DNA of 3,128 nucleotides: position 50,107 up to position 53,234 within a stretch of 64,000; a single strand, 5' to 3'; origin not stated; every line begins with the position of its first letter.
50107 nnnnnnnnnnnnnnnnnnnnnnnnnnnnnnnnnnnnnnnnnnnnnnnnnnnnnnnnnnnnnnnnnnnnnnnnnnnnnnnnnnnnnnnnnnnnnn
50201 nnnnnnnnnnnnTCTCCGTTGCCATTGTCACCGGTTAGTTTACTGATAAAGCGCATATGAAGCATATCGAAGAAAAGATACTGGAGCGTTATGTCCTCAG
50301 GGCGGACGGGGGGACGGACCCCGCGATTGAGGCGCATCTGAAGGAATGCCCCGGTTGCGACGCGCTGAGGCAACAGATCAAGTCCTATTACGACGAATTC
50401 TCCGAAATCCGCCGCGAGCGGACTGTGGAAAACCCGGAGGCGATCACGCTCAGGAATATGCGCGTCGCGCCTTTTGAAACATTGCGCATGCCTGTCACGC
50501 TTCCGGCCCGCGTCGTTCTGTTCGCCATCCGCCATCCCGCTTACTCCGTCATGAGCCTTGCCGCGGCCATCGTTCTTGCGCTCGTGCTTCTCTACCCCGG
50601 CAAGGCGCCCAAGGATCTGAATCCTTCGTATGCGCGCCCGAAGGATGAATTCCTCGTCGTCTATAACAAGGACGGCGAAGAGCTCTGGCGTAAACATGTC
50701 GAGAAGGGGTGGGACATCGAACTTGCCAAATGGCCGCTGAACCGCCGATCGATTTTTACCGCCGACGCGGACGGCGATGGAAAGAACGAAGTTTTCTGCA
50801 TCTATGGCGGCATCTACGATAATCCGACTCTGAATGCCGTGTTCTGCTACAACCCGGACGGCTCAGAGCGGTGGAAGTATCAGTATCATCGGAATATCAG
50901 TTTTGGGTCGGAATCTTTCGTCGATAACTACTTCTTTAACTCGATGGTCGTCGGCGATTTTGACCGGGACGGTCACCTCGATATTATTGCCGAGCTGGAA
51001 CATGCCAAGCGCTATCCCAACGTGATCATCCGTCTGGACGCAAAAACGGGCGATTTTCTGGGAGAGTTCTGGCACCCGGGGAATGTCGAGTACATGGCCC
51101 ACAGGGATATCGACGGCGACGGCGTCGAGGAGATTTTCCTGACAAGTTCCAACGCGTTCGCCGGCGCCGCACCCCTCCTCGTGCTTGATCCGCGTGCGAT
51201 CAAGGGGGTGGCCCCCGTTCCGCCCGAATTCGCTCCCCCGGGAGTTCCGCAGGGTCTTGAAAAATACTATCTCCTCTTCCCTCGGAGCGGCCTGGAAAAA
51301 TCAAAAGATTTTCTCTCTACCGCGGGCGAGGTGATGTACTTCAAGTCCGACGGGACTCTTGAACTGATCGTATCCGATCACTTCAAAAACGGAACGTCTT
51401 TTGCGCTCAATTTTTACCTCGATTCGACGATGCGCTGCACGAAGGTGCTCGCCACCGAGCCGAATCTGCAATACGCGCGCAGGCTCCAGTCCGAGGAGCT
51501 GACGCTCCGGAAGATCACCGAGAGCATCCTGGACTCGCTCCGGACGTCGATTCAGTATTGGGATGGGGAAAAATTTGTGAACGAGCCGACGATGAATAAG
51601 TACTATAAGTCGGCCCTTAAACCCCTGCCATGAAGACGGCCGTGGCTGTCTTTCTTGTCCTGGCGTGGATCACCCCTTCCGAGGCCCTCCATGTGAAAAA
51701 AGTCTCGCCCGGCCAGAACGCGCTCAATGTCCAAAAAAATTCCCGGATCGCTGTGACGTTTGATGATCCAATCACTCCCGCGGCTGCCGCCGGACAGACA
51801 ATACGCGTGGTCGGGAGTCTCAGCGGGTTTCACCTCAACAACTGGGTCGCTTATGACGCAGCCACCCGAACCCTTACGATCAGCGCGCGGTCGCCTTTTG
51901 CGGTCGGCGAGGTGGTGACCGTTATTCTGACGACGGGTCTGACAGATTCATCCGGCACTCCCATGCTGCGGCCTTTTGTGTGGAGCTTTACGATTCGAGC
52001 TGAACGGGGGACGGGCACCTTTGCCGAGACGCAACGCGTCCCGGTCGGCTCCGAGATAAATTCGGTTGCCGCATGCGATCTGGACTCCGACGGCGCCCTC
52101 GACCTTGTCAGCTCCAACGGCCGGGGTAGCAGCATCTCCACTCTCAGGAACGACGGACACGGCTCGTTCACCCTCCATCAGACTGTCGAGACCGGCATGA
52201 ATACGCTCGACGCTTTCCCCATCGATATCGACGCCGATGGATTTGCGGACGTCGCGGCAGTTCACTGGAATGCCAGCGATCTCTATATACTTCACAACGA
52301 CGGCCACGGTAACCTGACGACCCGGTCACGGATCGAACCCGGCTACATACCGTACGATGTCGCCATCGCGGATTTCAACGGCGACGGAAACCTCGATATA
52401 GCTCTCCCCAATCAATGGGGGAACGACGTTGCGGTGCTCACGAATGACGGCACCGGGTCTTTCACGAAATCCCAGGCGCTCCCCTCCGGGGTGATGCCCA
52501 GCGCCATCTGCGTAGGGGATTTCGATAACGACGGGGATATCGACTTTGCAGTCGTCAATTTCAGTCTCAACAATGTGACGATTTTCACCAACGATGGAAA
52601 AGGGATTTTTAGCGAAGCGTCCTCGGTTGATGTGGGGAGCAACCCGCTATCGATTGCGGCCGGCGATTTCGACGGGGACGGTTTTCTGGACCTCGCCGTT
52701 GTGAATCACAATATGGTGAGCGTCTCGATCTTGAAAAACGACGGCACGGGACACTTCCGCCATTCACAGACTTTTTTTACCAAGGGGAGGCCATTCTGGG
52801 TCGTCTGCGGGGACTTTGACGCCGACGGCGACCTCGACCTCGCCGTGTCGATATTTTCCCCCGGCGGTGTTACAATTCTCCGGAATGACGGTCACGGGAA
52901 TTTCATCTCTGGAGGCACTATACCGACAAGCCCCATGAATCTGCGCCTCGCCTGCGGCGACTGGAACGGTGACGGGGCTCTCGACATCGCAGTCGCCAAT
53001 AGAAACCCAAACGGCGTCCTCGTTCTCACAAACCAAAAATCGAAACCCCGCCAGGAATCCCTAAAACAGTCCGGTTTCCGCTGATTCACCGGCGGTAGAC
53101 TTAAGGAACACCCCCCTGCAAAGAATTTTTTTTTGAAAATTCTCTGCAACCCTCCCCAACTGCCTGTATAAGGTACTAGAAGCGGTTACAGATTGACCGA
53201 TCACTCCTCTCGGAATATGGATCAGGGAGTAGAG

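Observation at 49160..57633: Candidate undescribed envelope-sensing module: hypothetical protein + zf-HC2 anti-sigma-like protein with FG-GAP ectodomain + secreted FG-GAP propeller + giant T9SS-exported BNR multi-propeller protein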

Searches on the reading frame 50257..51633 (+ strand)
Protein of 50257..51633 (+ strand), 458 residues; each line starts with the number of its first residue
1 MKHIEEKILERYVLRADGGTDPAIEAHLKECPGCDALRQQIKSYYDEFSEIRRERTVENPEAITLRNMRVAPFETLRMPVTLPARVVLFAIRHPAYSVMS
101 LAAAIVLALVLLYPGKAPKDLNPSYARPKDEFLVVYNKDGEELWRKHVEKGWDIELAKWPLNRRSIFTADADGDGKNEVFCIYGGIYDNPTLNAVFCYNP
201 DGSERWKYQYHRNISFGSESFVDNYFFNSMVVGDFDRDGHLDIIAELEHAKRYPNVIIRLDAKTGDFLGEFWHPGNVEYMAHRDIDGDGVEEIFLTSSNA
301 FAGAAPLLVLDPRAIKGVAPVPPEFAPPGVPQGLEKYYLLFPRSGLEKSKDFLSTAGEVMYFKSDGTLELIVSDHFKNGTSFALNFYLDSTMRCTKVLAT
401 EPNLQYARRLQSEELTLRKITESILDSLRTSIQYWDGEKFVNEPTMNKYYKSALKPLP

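Call 7: search_protein_families(library=pfam, proteins=[window:50257-51633:+], max_evalue=0.01)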
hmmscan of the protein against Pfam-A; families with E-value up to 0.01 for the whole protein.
window:50257-51633:+ (458 aa): 3 families
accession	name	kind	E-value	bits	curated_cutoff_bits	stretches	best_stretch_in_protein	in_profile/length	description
PF13517.12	FG-GAP_3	-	5.5e-10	40.1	26.9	1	170-244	1-60/61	FG-GAP-like repeat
PF01839.29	FG-GAP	-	1.8e-07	31.3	22.1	0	226-244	1-19/37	FG-GAP repeat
PF25292.1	Beta-prop_CGLA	-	0.0076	16.2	26.8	0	151-211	21-72/316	Lambda-carrageenase beta-propeller domain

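Call 9: search_protein_families(library=ncbifam, proteins=[window:50257-51633:+], max_evalue=1)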
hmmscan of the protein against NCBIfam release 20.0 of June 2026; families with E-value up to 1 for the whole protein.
window:50257-51633:+ (458 aa): 1 family
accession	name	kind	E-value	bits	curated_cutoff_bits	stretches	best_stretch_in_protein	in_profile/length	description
NF000100.2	AAC_2p_IIa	exception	0.18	11.1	510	0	316-342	59-85/238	kasugamycin N-acetyltransferase AAC(2')-IIa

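Call 32: find_homologous_proteins(query=window:50257-51633:+, max_evalue=0.001)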
Query window:50257-51633:+ (458 aa): 53 proteins with E <= 0.001 among 8000 candidates.
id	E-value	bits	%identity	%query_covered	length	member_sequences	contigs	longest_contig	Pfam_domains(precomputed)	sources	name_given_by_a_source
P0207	0.0e+0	1062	100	100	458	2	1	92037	PF01839.30,PF13517.13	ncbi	-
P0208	3.7e-176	604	58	100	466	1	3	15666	-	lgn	-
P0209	1.1e-175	603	56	99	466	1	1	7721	-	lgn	-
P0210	5.1e-171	587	55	100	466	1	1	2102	PF13517.13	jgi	jgi:hypothetical protein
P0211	1.5e-168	579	56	100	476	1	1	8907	PF13517.13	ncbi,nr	ncbi:MAG: VCBS repeat-containing protein [Ignavibacteriae bacterium]|nr:VCBS repeat-containing prote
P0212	7.6e-123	429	45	100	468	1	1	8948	PF13517.13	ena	-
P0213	3.1e-122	427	45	100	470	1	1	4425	PF13517.13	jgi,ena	-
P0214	1.2e-116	408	44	100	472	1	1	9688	PF13517.13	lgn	-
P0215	2.3e-116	407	44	100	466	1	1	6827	PF13517.13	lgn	-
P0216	1.5e-115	405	44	98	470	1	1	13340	PF01839.30,PF13517.13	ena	-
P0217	1.4e-114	401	43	100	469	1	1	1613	PF13517.13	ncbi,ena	ncbi:MAG: VCBS repeat-containing protein [Bacteroidota bacterium]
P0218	4.0e-112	393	43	100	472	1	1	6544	-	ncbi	-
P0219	1.5e-111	391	42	100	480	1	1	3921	PF13517.13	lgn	-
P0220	2.7e-110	387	42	100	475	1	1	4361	-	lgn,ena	-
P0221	4.2e-108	380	42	100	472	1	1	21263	-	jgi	jgi:hypothetical protein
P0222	2.0e-107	378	42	99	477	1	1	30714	PF13517.13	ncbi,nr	ncbi:MAG: hypothetical protein QME58_08710 [Bacteroidota bacterium]|nr:hypothetical protein [Bactero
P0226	5.4e-104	367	40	98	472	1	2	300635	PF13517.13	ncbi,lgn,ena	-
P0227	1.2e-103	365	39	100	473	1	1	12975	PF25292.1,PF13517.13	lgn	-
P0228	1.0e-102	362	39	98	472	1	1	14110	PF13517.13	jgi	jgi:hypothetical protein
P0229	1.2e-102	362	41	99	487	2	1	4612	PF13517.13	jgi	jgi:hypothetical protein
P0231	8.9e-100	353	38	97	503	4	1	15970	PF01839.30,PF13517.13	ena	-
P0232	2.7e-99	351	39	100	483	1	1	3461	PF01839.30,PF13517.13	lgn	-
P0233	1.3e-98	349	40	98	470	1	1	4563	PF13517.13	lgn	-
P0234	9.3e-98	346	37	97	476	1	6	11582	PF13517.13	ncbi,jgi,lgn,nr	ncbi:MAG: hypothetical protein FJ217_12340 [Ignavibacteria bacterium]|nr:hypothetical protein [Ignav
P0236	2.1e-96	341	39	97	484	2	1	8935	PF01839.30,PF13517.13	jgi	jgi:hypothetical protein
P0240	3.5e-93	331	36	97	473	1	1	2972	PF01839.30,PF13517.13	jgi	jgi:hypothetical protein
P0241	4.9e-93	330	39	99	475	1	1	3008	PF13517.13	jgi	jgi:hypothetical protein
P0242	1.4e-92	329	35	100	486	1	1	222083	PF13517.13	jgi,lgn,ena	-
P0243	1.5e-92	329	36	100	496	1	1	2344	PF13517.13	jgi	jgi:hypothetical protein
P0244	2.4e-91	325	40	84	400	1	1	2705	PF01839.30,PF13517.13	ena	-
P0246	2.7e-89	318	38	100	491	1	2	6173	PF13517.13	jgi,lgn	jgi:hypothetical protein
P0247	2.0e-86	309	36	99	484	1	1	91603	PF13517.13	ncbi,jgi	jgi:hypothetical protein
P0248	2.1e-84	302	37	100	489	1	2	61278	PF01839.30,PF13517.13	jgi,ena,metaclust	metaclust:\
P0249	7.5e-83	297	37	98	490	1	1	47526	PF01839.30,PF13517.13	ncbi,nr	ncbi:MAG: VCBS repeat-containing protein [Ignavibacteriae bacterium]|nr:VCBS repeat-containing prote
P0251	4.0e-80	288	34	98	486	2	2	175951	PF13517.13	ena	-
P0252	2.5e-79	285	34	98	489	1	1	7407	PF13517.13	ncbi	-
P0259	6.0e-5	40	32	25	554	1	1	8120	PF25292.1,PF13517.13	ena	-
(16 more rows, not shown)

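Call 88: search_protein_families(library=padloc, proteins=[window:50257-51633:+], max_evalue=0.01)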
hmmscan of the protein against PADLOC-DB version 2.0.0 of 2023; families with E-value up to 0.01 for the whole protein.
window:50257-51633:+ (458 aa): 0 families

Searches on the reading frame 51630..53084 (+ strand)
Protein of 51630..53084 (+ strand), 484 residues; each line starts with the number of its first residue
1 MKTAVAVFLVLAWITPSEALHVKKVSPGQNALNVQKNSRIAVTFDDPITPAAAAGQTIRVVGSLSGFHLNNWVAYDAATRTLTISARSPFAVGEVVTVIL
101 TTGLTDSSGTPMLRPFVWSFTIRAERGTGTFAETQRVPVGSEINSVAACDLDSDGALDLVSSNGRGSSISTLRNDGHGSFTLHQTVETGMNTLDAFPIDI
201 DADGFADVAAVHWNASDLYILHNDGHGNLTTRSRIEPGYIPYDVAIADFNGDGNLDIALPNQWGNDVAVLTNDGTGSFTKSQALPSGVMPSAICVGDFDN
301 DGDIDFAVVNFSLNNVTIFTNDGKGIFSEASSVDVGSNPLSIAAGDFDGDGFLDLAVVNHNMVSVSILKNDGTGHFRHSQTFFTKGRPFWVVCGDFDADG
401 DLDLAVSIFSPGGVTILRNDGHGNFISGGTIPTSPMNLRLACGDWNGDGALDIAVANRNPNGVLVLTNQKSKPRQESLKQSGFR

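Call 7: search_protein_families(library=pfam, proteins=[window:51630-53084:+], max_evalue=0.01)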
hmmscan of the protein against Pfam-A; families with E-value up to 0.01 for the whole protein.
window:51630-53084:+ (484 aa): 3 families
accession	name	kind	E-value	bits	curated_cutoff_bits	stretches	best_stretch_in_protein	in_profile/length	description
PF13517.12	FG-GAP_3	-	1.9e-54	182.5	26.9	7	346-406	1-61/61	FG-GAP-like repeat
PF01839.29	FG-GAP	-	1.2e-20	73.4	22.1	2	340-357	3-20/37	FG-GAP repeat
PF13205.12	Big_5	-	1.5e-14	55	23.6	1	18-121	3-104/105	Bacterial Ig-like domain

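Call 9: search_protein_families(library=ncbifam, proteins=[window:51630-53084:+], max_evalue=1)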
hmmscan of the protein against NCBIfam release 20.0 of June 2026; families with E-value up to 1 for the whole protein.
window:51630-53084:+ (484 aa): 2 families
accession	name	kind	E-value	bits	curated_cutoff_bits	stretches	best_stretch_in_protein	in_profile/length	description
NF047539.1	XAC2610_fam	domain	3e-10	40.5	35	1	245-290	2-52/89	XAC2610-related protein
NF052323.1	T9SSA_dep_M6i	equivalog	0.005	14.8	600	1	226-330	771-876/1043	T9SS-dependent M6-like inactivated metalloprotease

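Call 88: search_protein_families(library=padloc, proteins=[window:51630-53084:+], max_evalue=0.01)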
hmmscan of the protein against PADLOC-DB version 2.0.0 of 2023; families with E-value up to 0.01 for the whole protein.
window:51630-53084:+ (484 aa): 0 families
